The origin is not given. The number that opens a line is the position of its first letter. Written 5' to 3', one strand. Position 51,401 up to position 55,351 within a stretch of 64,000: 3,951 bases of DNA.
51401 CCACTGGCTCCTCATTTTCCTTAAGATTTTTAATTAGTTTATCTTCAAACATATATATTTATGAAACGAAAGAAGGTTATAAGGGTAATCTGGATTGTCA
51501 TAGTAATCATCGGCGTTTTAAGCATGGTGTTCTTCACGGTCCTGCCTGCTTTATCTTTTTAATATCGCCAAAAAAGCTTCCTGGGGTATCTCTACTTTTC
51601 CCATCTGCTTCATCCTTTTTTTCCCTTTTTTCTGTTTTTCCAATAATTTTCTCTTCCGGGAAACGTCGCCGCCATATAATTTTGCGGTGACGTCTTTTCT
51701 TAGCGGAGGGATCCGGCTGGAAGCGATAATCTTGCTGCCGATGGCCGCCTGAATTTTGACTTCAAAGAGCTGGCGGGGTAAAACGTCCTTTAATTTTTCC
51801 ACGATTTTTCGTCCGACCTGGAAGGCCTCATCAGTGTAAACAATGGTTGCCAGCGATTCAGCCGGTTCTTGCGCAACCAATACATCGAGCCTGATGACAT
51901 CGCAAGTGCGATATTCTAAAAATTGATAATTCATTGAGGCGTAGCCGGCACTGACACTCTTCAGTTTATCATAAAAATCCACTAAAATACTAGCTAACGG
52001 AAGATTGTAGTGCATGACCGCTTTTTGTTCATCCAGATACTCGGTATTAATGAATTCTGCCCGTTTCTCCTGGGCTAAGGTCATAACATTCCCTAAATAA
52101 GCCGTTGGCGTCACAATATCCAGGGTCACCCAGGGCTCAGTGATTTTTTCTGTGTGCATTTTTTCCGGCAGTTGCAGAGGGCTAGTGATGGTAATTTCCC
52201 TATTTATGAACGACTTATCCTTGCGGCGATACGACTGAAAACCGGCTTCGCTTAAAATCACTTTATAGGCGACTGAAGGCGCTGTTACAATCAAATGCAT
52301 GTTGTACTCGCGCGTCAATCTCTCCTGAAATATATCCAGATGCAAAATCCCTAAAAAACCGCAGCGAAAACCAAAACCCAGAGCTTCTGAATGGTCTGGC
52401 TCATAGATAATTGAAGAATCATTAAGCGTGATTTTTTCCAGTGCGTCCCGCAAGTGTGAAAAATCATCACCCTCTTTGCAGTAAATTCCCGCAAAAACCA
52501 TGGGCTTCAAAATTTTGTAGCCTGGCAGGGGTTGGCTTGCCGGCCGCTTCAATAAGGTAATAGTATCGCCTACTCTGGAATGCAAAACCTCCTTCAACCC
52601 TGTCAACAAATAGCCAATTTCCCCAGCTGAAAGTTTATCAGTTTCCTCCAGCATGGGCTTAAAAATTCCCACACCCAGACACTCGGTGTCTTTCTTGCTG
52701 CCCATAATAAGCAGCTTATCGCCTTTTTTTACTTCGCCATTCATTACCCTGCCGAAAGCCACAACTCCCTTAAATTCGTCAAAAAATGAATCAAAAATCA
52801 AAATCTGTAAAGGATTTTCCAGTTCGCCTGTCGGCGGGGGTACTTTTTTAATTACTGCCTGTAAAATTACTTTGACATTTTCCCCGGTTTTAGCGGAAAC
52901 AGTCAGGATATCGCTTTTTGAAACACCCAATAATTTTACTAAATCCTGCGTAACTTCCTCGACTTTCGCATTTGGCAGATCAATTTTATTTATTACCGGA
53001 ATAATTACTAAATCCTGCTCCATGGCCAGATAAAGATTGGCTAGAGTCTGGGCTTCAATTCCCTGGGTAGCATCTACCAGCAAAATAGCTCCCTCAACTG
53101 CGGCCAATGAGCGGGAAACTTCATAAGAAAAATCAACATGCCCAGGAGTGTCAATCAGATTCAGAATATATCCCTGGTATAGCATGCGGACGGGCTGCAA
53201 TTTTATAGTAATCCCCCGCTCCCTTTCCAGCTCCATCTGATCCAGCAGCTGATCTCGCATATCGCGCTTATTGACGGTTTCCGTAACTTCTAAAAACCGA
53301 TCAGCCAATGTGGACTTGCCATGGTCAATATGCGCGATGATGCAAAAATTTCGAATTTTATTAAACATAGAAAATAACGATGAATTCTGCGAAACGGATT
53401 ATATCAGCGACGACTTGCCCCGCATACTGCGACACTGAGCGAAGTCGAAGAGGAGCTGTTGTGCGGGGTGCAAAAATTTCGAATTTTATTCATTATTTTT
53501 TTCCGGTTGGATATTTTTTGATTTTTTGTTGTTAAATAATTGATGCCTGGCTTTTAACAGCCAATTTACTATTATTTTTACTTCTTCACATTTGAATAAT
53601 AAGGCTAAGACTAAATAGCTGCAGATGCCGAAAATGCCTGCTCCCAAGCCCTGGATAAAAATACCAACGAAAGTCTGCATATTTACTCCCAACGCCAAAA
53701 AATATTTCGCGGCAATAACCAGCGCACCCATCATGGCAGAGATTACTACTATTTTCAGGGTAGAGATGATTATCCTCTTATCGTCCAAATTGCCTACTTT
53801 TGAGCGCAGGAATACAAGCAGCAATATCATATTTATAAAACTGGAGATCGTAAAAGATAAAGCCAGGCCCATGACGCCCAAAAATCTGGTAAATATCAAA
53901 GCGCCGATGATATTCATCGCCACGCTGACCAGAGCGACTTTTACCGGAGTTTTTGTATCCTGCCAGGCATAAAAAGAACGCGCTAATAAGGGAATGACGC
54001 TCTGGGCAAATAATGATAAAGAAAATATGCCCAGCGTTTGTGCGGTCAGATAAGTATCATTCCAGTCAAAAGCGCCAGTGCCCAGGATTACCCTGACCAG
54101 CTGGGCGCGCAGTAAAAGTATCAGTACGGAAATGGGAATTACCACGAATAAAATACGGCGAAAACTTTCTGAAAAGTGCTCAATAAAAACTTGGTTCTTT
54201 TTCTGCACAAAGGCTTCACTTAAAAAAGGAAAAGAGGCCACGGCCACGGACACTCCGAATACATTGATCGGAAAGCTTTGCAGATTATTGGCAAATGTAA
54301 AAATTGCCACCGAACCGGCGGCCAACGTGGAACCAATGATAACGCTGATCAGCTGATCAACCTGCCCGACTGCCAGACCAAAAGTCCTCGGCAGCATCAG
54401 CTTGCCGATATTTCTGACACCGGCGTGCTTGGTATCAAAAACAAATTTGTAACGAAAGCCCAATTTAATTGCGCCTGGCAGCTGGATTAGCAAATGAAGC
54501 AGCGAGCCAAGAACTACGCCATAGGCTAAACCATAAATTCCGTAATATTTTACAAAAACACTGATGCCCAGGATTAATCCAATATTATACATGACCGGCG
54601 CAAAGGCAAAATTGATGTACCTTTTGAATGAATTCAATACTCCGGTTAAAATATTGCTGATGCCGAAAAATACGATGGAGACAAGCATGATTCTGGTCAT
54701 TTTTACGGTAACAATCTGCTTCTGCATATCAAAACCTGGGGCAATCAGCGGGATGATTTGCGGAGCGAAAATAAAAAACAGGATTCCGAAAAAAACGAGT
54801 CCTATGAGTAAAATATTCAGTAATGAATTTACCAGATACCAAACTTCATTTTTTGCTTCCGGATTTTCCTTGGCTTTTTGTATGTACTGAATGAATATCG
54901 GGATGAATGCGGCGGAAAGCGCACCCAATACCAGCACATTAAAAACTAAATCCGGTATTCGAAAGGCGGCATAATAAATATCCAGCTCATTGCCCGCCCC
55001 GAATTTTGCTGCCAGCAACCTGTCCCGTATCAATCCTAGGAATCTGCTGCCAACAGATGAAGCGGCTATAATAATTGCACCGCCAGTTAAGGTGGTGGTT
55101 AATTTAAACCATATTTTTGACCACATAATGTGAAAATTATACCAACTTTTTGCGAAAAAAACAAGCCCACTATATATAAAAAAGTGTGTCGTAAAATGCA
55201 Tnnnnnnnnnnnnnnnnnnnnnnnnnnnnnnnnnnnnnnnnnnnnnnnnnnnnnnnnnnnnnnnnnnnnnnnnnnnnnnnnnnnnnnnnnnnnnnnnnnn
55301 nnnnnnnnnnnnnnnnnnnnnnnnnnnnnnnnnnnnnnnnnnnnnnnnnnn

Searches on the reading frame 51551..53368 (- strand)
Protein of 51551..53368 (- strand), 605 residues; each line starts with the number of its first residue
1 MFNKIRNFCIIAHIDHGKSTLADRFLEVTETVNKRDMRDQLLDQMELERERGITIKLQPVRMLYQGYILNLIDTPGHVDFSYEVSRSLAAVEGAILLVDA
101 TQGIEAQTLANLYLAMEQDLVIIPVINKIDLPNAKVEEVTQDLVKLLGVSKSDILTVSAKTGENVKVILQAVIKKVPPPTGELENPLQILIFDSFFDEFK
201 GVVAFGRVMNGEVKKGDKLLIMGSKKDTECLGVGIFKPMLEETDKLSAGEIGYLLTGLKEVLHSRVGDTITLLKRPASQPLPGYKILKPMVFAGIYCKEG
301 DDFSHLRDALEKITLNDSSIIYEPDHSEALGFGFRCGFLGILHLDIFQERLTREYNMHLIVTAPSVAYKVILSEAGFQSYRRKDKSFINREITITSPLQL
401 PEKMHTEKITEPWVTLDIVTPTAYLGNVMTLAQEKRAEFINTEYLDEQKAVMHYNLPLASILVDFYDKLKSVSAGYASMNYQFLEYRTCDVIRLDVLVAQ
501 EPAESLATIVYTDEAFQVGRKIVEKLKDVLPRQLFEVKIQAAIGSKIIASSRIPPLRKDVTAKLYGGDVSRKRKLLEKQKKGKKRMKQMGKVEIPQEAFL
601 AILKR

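Call 23: search_protein_families(library=pfam, proteins=[window:51551-53368:-], max_evalue=0.001)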
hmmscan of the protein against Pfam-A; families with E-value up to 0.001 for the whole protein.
window:51551-53368:- (605 aa): 8 families
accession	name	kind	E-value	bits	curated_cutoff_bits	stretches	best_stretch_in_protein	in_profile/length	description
PF00009.33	GTP_EFTU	-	2.1e-56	190.9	26.5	1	4-178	2-188/188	Elongation factor Tu GTP binding domain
PF06421.17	LepA_C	-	1.6e-45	154.1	29.7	1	499-604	2-107/107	GTP-binding protein LepA C-terminus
PF00679.30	EFG_C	-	2.3e-20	72.8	27.9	1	409-490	2-82/89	Elongation factor G C-terminus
PF03144.31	GTP_EFTU_D2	-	4.4e-13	49.9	30.3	1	201-271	1-73/73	Elongation factor Tu domain 2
PF22042.2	EF-G_D2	-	2e-05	25.1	27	1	187-262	2-75/84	Elongation factor G domain 2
PF14492.12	EFG_III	-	0.00044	20.7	27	0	288-361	3-73/75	Elongation Factor G, domain III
PF01926.29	MMR_HSR1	-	0.00052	20.5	21.9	0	16-128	10-113/113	50S ribosome-binding GTPase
PF00071.28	Ras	-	0.00069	19.7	21.6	0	58-176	39-160/162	Ras family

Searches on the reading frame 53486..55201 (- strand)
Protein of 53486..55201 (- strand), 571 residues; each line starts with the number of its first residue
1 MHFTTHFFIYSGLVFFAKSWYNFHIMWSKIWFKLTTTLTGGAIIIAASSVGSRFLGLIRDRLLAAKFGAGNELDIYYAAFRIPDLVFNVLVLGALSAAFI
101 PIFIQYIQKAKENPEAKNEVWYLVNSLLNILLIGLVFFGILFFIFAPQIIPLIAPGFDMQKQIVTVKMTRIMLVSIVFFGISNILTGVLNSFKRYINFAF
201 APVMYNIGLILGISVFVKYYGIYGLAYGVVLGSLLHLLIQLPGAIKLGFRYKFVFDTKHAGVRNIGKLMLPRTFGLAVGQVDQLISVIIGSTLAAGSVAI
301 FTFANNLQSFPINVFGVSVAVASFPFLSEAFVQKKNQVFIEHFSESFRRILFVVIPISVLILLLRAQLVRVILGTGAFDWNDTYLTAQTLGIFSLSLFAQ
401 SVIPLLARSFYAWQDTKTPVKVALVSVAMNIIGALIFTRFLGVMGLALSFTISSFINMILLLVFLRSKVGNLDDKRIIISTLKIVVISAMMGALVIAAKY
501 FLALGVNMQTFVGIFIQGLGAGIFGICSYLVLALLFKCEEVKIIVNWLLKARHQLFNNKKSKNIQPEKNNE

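Call 24: search_protein_families(library=pfam, proteins=[window:53486-55201:-], max_evalue=0.001)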
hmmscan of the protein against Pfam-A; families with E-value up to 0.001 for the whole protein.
window:53486-55201:- (571 aa): 3 families
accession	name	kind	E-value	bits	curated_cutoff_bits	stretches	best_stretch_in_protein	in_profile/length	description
PF03023.19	MurJ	-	2.5e-93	313.6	27.4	1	64-506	2-441/451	Lipid II flippase MurJ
PF13440.11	Polysacc_synt_3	-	3.2e-12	46.7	23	1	107-375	37-286/293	Polysaccharide biosynthesis protein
PF01554.23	MatE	-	1.6e-06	28.4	24.9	1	283-434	13-159/161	MatE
